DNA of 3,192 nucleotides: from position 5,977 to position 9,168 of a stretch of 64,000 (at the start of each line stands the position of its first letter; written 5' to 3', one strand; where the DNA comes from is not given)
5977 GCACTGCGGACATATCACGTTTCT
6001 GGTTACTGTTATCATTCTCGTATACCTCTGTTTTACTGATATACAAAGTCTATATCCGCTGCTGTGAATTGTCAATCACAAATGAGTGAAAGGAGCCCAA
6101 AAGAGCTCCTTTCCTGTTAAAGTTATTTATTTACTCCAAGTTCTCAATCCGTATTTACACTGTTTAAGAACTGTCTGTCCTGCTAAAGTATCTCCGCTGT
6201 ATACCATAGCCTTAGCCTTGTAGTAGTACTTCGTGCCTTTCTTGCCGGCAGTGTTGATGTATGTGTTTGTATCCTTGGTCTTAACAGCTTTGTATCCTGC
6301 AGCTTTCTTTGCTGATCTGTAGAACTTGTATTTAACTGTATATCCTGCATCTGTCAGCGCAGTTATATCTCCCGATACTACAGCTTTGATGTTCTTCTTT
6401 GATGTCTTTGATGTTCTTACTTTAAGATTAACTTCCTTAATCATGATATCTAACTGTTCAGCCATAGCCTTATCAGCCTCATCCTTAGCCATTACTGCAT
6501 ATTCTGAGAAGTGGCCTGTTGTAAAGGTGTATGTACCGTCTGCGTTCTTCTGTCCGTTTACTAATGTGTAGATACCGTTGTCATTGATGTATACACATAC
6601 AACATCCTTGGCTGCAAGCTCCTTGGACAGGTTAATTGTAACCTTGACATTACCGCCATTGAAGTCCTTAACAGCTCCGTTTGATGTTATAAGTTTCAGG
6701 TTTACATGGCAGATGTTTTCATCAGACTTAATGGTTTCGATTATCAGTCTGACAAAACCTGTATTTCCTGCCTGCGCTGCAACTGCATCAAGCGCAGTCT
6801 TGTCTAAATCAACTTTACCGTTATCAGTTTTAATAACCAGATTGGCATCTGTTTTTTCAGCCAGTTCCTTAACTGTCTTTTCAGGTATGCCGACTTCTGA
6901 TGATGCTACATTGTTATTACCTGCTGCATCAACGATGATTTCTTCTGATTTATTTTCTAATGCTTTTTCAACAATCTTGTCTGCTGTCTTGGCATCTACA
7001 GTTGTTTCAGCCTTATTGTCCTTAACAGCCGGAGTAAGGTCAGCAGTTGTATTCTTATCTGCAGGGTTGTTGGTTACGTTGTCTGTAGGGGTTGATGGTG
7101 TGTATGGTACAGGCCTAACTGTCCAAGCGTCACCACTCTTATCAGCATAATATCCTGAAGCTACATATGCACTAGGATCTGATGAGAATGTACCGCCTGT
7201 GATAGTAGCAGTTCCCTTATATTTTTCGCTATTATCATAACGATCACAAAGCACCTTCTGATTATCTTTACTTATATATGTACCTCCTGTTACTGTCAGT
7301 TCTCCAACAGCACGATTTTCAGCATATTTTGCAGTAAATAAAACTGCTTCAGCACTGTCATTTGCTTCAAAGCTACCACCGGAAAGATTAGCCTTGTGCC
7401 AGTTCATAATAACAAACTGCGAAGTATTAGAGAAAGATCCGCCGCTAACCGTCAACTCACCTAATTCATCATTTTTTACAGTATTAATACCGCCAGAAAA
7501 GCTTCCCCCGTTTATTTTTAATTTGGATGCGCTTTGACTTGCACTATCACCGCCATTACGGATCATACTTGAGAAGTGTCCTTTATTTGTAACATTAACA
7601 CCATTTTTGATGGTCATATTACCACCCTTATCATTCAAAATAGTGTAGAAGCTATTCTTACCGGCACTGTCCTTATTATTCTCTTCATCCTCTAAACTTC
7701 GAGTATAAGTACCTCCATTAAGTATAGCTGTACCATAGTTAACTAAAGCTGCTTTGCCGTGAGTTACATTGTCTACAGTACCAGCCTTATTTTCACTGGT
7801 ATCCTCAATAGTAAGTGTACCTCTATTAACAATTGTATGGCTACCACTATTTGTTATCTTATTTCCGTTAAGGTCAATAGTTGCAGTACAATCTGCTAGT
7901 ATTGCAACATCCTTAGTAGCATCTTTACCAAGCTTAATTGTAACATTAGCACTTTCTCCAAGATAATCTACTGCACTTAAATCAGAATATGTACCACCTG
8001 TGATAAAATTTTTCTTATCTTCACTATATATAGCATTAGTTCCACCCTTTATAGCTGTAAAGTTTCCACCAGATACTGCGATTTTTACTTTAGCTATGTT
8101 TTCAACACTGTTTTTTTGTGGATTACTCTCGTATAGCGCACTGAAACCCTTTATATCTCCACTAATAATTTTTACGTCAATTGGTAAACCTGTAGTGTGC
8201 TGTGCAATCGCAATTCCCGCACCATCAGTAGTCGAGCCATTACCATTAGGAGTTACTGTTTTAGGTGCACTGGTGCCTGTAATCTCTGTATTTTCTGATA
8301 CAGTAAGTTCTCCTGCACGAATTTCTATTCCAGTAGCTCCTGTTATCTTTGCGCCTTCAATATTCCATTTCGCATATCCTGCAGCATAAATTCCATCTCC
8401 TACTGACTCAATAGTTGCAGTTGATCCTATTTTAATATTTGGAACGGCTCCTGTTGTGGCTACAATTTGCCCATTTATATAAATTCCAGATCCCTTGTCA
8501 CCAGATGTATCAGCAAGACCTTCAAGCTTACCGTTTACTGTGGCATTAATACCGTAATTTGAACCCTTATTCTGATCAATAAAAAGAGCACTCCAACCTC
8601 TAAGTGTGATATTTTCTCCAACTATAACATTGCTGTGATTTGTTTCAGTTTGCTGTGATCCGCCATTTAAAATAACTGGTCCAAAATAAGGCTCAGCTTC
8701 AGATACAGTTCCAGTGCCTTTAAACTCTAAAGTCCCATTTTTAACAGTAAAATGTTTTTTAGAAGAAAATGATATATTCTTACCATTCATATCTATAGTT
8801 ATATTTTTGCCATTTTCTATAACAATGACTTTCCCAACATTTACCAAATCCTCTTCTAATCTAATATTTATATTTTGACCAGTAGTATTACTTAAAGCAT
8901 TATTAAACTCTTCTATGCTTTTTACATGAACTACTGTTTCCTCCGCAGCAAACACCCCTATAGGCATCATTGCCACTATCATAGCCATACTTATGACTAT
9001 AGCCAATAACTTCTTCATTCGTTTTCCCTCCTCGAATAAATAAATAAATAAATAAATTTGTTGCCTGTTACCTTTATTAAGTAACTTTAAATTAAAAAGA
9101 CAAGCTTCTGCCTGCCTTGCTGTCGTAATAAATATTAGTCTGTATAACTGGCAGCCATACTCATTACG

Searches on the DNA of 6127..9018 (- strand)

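Call 18: search_rna_families(source=L001, threshold=gathering)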
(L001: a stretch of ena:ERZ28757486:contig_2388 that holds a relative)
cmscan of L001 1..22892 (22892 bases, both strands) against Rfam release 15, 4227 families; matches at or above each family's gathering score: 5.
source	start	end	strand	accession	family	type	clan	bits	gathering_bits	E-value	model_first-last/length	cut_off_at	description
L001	15262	18147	+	RF02541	LSU_rRNA_bacteria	Gene; rRNA;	CL00112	2858.3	50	0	1-2925/2925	no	Bacterial large subunit ribosomal RNA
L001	13396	14911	+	RF00177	SSU_rRNA_bacteria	Gene; rRNA;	CL00111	1552.9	50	0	1-1533/1533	no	Bacterial small subunit ribosomal RNA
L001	18200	18316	+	RF00001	5S_rRNA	Gene; rRNA;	CL00113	97.2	38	2.3e-20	1-120/120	no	5S ribosomal RNA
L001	14947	15019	+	RF00005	tRNA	Gene; tRNA;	CL00001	66.3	29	1.2e-12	1-71/71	no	tRNA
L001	9793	9879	+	RF01051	c-di-GMP-I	Cis-reg; riboswitch;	CL00126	64.3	35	9.7e-11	1-87/87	no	c-di-GMP-I riboswitch aptamer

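Call 21: search_rna_families(sources=[L002, L003, L004, L005, L006, L007, L008, L009, L010, L011, L012, L013, L014, L015, L016, L017, L018, L019, L020, L021], threshold=gathering)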
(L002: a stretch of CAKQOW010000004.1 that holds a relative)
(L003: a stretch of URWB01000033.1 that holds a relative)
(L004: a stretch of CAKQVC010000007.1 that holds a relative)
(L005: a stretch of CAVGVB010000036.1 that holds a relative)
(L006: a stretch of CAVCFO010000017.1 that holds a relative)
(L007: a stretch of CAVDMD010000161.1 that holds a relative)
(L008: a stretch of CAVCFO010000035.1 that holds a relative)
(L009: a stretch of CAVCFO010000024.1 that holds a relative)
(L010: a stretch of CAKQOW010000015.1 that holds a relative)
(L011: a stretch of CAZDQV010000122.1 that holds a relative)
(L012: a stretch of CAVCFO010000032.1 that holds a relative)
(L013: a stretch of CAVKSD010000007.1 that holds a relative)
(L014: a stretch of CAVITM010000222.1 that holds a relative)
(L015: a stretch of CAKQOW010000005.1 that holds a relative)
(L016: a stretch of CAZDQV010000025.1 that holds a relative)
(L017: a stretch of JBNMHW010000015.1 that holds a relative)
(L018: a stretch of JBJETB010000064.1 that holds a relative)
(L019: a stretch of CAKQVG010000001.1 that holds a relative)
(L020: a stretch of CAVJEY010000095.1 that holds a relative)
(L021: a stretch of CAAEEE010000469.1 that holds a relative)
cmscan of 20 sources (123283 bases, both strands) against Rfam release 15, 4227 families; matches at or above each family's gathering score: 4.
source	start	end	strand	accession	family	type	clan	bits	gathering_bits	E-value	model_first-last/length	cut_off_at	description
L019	5042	5229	+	RF00174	Cobalamin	Cis-reg; riboswitch;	CL00101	96.8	31.5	1.3e-22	1-189/189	no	Cobalamin riboswitch aptamer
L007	1498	1583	+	RF01051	c-di-GMP-I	Cis-reg; riboswitch;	CL00126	70.2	35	2e-11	1-87/87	no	c-di-GMP-I riboswitch aptamer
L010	2812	2898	+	RF01051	c-di-GMP-I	Cis-reg; riboswitch;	CL00126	67.5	35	8.8e-11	1-87/87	no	c-di-GMP-I riboswitch aptamer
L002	4137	4223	+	RF01051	c-di-GMP-I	Cis-reg; riboswitch;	CL00126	66.8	35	1.3e-10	1-87/87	no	c-di-GMP-I riboswitch aptamer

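Call 22: search_rna_families(sources=[L022, L023, L024, L025, L026, L027, L028, L029, L030, L031, L032, L033, L034, L035, L036, L037, L038, L039, L040, L041], threshold=gathering)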
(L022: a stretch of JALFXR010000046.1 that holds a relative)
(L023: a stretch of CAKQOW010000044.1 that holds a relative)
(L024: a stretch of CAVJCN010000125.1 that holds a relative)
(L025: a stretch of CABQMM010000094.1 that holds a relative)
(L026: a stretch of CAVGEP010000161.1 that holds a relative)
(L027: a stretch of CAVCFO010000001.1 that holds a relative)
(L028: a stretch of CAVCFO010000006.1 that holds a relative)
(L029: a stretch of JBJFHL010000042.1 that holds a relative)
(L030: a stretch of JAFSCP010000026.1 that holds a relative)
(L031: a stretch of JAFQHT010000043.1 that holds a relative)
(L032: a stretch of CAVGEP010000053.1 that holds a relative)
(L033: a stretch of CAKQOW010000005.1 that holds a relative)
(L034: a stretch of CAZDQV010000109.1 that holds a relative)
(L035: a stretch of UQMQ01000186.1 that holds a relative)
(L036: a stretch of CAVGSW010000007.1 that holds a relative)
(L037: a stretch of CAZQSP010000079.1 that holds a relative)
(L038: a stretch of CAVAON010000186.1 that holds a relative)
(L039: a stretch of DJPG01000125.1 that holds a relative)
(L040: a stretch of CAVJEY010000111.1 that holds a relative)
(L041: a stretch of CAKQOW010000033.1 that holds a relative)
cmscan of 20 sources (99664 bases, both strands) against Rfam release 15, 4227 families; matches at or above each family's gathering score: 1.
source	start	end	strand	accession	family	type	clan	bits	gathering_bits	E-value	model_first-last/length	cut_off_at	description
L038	2089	2174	+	RF01051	c-di-GMP-I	Cis-reg; riboswitch;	CL00126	71.7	35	6.6e-12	1-87/87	no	c-di-GMP-I riboswitch aptamer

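Call 23: search_rna_families(sources=[L042, L043, L044, L045, L046, L047, L048, L049, L050, L051, L052, L053, L054, L055], threshold=gathering)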
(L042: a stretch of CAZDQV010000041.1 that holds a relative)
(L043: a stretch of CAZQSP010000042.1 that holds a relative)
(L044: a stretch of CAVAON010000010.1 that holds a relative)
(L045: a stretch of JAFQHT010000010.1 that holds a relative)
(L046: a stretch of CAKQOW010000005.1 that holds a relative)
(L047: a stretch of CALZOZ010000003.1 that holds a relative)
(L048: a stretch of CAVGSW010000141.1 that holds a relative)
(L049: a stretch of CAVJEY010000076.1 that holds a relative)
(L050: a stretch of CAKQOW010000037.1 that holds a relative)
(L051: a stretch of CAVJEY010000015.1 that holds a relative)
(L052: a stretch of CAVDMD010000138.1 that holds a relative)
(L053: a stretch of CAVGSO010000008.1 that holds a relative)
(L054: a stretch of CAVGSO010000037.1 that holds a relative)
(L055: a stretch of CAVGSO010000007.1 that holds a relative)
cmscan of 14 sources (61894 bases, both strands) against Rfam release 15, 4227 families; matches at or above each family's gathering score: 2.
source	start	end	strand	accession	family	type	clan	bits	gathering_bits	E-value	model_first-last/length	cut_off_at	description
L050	2809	2894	+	RF01051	c-di-GMP-I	Cis-reg; riboswitch;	CL00126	70.9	35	6.7e-12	1-87/87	no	c-di-GMP-I riboswitch aptamer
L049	2848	2931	+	RF01051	c-di-GMP-I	Cis-reg; riboswitch;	CL00126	54.2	35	8e-08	1-87/87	no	c-di-GMP-I riboswitch aptamer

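Call 37: search_rna_families(source=L003, start=2300, end=3050, threshold=evalue, max_evalue=1, show_alignments=2)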
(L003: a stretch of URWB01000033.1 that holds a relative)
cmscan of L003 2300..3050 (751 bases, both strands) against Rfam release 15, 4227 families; matches with E-value up to 1: 3.
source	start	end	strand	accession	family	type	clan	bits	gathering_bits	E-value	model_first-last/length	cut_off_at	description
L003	2634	2723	+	RF01051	c-di-GMP-I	Cis-reg; riboswitch;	CL00126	33.5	35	0.00011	1-87/87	no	c-di-GMP-I riboswitch aptamer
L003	2509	2663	-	RF04205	MIR2606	Gene; miRNA;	-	25.4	139.7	0.24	1-165/165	no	MIR2606 microRNA precursor family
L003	2704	2826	+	RF02634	EF3314_EF3315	Gene; sRNA;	-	18.6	100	0.087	1-141/141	no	Enterococcus sRNA EF3314_EF3315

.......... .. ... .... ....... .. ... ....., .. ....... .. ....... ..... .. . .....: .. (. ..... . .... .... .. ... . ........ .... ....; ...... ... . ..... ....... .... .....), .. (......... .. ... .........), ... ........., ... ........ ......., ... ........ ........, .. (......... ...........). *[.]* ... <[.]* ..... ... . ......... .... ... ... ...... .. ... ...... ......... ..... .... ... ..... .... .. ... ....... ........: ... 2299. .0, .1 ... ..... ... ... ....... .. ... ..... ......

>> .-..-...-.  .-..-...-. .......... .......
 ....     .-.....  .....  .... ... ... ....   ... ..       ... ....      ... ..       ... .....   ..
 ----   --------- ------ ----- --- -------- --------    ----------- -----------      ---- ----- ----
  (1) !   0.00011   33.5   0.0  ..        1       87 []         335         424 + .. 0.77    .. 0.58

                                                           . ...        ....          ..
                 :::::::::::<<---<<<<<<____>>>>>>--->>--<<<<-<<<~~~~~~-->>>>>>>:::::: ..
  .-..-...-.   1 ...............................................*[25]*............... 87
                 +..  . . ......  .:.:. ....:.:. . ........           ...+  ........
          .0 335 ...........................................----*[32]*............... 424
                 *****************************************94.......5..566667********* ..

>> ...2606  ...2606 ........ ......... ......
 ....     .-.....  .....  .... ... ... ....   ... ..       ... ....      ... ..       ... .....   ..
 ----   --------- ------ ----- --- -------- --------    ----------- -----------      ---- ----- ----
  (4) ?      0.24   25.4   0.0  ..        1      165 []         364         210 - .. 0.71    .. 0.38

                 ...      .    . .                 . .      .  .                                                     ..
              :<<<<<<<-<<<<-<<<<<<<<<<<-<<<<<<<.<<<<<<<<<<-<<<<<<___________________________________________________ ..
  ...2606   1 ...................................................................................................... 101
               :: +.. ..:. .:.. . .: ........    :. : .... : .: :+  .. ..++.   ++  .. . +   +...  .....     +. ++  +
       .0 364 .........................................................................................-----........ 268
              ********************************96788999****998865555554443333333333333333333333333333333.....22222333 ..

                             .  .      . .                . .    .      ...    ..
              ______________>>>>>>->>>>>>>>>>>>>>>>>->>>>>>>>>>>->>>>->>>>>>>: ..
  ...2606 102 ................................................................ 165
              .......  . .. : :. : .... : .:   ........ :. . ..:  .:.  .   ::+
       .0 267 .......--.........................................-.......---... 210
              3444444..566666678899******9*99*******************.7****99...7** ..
